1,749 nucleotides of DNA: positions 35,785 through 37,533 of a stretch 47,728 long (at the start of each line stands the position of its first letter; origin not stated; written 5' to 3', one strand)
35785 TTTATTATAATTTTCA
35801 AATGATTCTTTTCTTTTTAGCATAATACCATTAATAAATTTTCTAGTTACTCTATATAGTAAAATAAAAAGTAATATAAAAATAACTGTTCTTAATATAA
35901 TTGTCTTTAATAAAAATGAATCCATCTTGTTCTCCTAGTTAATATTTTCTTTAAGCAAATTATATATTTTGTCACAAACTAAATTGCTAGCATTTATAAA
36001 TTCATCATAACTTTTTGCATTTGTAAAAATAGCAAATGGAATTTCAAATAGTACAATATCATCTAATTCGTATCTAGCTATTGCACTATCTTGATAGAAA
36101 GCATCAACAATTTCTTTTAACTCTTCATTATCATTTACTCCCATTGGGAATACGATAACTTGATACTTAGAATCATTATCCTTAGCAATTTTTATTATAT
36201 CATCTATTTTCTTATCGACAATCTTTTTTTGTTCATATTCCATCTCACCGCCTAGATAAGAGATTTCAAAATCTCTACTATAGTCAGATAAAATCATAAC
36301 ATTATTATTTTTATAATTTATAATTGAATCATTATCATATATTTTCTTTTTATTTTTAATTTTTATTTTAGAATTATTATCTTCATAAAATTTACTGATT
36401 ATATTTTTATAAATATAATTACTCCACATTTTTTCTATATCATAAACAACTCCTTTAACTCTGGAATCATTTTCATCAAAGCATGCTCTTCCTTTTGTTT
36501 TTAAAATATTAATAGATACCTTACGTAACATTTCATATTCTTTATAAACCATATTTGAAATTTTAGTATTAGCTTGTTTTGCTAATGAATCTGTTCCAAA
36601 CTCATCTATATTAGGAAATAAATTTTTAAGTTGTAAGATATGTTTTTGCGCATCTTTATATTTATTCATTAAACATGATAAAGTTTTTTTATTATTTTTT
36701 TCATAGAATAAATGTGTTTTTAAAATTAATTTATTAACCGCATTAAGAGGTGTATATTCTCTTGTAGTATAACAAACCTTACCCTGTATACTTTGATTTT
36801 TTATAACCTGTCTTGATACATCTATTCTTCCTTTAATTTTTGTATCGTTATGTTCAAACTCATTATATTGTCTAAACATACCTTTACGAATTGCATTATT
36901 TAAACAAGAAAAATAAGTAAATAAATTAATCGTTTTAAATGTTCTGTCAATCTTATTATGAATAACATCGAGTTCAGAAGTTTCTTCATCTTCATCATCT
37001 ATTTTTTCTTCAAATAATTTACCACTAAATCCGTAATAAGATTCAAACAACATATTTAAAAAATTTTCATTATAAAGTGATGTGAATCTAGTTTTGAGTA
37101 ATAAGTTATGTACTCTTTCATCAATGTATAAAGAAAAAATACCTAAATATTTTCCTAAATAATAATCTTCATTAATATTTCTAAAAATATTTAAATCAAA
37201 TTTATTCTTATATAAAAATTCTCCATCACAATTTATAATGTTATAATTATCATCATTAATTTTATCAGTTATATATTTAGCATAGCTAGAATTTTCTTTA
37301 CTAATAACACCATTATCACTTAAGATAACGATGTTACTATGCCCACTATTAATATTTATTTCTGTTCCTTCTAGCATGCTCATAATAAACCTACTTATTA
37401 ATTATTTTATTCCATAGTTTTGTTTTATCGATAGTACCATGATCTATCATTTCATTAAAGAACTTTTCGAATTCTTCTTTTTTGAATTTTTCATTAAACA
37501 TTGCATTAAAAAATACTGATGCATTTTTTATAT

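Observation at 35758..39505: Divergent McrBC-like three-gene operon (AAA+ GTPase, McrC-like partner, membrane peptide) between glgB and the dcw cluster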

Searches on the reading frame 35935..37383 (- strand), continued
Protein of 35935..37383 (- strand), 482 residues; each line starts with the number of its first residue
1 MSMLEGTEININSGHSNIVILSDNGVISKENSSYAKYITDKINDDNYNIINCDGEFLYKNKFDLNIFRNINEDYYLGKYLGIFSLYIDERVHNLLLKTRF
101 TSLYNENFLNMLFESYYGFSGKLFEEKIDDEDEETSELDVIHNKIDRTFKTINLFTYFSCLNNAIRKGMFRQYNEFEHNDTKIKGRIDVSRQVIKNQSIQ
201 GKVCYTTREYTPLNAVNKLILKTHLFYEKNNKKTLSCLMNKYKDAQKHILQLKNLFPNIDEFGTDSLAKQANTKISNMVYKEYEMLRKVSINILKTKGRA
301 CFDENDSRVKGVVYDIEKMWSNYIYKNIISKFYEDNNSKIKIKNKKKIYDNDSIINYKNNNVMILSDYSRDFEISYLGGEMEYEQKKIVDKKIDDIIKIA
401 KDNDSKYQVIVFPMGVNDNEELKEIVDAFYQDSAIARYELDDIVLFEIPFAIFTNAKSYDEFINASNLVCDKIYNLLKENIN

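Call 76: search_dna_similar(query=window:35935-37383:-, collection=plasmids, mode=protein, max_evalue=0.001, max_rows=8)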
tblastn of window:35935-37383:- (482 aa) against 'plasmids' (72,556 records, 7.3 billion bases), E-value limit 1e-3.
Records with a match: 56; places in all: 56; records where one place covers at least 80% of the query: 0.
Best place of each record, by identity: <60% 56.
By first word of the organism name: Enterococcus 51; Streptococcus 3; Prevotella 1; Mycoplasmopsis 1.
By predicted mobility (MOB-suite, as given by PLSDB): conjugative 36; non-mobilizable 20.
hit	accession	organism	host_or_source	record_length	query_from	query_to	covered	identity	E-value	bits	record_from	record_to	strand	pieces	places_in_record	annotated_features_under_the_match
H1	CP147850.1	Enterococcus faecium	water,water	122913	66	333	56%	24.6%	2e-13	81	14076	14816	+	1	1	guanosine 5'-monophosphate oxidoreductase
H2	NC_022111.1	Prevotella sp. oral taxon 299 str. F0039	Homo sapiens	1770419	96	325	48%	27.5%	6e-15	86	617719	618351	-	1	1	none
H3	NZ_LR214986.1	Mycoplasmopsis cynos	Dog,lung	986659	154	319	34%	34.1%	1e-12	78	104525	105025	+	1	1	hypothetical protein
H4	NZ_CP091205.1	Enterococcus gallinarum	Homo sapiens,whole organism,fecal sample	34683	149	324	37%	29.9%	1e-16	91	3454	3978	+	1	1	McrC family protein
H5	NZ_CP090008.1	Streptococcus salivarius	Homo sapiens,Human oral cavity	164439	152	333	38%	28.4%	2e-13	81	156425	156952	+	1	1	3-isopropylmalate dehydrogenase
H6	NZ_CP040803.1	Streptococcus salivarius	Homo sapiens,Plaque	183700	152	333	38%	28.4%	2e-13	81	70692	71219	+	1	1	3-isopropylmalate dehydrogenase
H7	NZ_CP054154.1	Streptococcus salivarius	Homo sapiens,single culture,oral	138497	154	333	37%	28.7%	2e-13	81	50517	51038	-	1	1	3-isopropylmalate dehydrogenase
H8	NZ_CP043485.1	Enterococcus faecium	Cell,Meju, fermented soybean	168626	154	333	37%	27.9%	6e-13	79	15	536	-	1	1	none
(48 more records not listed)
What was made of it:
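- Tried and rejected: Plasmids gave only distant McrC relatives, 25-34% identity over the finger region (call 76).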

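Call 77: search_dna_similar(query=window:35935-37383:-, collection=phages, mode=protein, max_evalue=0.001, max_rows=8)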
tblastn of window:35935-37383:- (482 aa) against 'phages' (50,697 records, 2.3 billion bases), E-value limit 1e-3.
No match.

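Call 85: find_encoding_contigs(protein=P0122, flank=3000, max_places=3)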
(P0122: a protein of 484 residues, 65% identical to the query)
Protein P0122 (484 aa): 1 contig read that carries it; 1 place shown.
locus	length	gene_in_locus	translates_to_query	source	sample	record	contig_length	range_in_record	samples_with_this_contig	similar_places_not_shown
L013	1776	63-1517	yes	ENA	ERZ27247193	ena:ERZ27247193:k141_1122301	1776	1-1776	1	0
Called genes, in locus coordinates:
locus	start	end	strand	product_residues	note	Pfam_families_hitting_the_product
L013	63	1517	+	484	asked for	PF10117:McrBC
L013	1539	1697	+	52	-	-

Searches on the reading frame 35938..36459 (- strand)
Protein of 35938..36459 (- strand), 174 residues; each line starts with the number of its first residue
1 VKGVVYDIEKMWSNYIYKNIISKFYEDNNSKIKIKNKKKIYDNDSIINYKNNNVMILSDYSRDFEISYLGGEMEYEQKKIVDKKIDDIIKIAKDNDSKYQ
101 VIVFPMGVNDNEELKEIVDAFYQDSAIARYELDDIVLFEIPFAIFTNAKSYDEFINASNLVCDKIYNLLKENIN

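Call 50: search_protein_families(library=pfam, proteins=[window:35938-36459:-], max_evalue=10)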
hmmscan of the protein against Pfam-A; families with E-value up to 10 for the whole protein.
seq(174 aa): 0 families
